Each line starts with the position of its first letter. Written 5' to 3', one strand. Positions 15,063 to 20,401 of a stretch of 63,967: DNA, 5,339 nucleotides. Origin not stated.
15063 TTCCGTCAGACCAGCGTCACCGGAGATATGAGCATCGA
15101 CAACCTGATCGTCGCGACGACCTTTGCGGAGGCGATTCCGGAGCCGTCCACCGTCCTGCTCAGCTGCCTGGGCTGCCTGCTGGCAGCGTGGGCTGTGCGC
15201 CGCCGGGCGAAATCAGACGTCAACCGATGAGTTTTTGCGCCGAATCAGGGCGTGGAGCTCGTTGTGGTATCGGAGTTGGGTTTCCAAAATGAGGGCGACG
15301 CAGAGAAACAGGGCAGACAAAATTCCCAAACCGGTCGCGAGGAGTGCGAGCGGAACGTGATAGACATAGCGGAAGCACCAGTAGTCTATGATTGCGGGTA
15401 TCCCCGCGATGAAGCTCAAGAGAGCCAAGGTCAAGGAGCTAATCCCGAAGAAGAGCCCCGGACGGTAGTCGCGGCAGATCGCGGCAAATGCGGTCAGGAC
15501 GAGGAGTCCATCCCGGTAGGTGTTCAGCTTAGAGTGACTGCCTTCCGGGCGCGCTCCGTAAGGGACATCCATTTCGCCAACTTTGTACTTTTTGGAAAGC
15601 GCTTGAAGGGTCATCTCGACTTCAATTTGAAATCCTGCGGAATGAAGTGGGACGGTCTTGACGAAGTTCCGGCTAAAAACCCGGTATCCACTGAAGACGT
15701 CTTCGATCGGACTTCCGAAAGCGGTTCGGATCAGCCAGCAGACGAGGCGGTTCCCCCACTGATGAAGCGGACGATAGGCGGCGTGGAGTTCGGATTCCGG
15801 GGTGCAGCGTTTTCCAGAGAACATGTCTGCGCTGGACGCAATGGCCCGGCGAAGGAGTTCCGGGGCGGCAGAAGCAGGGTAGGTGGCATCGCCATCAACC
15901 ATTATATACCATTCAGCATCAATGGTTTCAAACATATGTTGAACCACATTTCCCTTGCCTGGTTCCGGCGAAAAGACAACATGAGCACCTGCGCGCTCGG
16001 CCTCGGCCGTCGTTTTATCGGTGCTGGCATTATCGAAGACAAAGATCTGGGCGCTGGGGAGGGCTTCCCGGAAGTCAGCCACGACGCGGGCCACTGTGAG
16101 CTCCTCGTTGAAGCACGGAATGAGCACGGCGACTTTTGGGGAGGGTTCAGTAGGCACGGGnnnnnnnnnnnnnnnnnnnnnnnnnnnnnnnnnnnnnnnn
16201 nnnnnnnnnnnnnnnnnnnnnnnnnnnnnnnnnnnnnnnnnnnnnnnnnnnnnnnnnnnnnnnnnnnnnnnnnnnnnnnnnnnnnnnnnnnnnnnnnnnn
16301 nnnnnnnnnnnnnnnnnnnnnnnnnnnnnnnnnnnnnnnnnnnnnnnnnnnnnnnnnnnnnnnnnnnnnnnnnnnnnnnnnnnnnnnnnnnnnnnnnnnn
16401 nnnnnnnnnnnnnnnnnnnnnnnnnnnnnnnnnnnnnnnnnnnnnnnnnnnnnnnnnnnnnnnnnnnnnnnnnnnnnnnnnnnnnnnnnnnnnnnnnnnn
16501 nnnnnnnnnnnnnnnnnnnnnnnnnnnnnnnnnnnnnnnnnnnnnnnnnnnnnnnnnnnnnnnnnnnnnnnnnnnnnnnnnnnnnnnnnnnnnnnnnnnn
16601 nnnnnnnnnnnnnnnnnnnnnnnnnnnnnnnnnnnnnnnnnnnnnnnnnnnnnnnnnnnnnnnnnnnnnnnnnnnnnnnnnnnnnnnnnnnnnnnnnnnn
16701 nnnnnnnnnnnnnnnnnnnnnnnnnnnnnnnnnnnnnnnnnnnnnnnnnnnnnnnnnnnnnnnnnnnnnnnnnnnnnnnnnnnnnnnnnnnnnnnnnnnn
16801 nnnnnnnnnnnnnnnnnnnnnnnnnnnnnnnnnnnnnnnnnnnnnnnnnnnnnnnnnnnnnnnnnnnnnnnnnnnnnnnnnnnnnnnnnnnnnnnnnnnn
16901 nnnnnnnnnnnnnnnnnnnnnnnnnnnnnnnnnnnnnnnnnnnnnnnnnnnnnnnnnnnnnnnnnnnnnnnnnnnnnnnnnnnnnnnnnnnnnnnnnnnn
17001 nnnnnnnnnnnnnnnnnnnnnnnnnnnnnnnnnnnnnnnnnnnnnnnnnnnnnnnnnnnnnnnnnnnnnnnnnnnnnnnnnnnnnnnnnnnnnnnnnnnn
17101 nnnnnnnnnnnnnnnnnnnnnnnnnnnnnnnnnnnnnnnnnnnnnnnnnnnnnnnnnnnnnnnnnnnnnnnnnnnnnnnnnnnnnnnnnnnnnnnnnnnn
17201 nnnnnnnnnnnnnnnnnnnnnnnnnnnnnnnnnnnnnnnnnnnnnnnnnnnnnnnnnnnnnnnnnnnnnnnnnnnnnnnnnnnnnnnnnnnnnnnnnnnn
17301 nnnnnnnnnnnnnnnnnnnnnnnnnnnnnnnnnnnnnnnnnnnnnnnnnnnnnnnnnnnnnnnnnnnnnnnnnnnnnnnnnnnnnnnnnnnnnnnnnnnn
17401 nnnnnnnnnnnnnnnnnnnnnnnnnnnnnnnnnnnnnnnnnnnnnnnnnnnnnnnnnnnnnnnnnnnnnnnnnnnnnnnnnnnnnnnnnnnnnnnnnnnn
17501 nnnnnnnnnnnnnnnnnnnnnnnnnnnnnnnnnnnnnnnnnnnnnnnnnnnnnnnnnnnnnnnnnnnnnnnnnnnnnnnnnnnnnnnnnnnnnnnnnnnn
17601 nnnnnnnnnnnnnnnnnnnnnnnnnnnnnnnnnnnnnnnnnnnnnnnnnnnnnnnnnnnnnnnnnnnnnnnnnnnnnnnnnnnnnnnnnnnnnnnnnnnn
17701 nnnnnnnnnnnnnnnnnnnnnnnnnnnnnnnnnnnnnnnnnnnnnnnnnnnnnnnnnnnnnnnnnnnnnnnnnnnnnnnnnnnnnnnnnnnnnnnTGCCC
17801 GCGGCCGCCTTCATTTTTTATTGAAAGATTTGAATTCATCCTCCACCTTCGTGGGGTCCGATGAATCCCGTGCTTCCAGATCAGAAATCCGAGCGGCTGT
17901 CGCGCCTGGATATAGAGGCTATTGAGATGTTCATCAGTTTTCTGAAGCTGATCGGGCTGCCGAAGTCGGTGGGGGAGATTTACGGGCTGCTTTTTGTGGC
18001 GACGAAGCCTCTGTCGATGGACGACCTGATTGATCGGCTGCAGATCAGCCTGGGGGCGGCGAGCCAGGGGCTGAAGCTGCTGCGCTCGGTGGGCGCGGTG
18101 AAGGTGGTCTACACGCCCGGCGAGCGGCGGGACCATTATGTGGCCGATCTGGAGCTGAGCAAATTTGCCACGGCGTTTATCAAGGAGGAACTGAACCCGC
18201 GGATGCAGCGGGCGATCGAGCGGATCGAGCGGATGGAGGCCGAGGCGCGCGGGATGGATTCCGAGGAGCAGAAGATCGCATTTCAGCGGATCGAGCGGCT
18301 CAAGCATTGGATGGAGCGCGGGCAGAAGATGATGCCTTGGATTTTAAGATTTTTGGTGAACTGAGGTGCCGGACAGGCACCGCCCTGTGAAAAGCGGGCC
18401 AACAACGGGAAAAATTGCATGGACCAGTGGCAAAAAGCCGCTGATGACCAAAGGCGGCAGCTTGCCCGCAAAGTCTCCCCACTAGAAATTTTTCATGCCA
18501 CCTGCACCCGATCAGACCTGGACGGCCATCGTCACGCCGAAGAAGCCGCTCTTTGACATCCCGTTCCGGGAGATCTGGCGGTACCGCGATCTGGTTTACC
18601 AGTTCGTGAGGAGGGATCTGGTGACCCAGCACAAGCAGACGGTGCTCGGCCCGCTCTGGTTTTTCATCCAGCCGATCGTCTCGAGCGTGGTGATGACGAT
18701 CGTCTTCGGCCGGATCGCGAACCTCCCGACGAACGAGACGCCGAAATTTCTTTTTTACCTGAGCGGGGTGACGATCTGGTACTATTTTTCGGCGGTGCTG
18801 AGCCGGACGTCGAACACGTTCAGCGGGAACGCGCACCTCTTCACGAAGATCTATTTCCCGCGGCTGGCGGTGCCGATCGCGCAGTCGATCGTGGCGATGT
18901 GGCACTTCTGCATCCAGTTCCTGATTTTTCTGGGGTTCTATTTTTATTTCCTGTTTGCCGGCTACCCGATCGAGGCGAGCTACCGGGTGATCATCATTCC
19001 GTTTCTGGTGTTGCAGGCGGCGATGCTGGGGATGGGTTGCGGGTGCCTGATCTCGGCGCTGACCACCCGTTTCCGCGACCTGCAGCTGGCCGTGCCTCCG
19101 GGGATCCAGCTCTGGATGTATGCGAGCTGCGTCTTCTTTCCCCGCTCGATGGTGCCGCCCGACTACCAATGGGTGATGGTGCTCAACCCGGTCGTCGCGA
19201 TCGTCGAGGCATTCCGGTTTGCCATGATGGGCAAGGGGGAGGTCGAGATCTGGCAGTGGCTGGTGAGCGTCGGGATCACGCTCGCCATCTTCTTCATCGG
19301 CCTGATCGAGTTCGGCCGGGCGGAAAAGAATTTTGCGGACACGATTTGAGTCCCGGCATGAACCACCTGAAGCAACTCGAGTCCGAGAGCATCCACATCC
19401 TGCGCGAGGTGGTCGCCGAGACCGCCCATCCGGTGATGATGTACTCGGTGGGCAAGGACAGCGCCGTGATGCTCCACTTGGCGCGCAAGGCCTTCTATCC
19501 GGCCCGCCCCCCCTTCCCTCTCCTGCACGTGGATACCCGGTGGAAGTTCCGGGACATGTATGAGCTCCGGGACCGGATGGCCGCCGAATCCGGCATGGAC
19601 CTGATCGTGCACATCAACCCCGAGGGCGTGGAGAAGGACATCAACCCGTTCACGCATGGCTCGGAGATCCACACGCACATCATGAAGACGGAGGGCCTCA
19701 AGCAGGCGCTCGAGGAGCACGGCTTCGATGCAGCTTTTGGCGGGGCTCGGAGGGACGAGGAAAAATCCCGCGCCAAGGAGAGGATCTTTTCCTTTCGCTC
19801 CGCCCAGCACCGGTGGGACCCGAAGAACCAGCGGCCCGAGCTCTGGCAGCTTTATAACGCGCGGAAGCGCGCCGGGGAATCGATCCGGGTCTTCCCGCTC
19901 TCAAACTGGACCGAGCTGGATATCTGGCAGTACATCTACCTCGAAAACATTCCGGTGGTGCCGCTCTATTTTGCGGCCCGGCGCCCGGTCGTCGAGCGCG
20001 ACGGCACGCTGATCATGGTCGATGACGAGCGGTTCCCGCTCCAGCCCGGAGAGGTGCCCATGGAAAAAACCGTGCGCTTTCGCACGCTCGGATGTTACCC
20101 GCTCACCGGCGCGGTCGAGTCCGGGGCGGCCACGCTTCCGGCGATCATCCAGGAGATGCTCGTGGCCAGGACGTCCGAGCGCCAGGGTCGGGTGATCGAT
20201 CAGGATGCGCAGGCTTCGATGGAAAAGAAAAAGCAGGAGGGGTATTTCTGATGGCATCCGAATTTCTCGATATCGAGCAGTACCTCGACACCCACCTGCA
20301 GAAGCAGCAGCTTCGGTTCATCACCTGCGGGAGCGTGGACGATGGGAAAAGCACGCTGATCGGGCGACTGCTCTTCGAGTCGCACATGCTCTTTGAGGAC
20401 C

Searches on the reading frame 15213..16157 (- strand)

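Call 75: search_protein_families(library=pfam, proteins=[window:15213-16157:-], max_evalue=0.00001)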
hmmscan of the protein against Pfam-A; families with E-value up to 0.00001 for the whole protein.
window:15213-16157:- (314 aa): 2 families
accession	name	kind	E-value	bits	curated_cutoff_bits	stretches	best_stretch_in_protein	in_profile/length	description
PF00535.33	Glycos_transf_2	-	6.4e-15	55.9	23.3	1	11-165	2-163/168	Glycosyl transferase family 2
PF13641.12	Glyco_tranf_2_3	-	1.1e-06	29.3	27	1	7-115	1-121/230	Glycosyltransferase like family 2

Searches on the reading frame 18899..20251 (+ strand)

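Call 10: search_protein_families(library=pfam, proteins=[window:18899-20251:+], max_evalue=0.00001)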
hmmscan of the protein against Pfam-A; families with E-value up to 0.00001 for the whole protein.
window:18899-20251:+ (450 aa): 1 family
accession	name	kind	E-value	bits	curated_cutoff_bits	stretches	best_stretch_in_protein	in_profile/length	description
PF01507.26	PAPS_reduct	-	1e-57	195.4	22.5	1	178-404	2-174/175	Phosphoadenosine phosphosulfate reductase domain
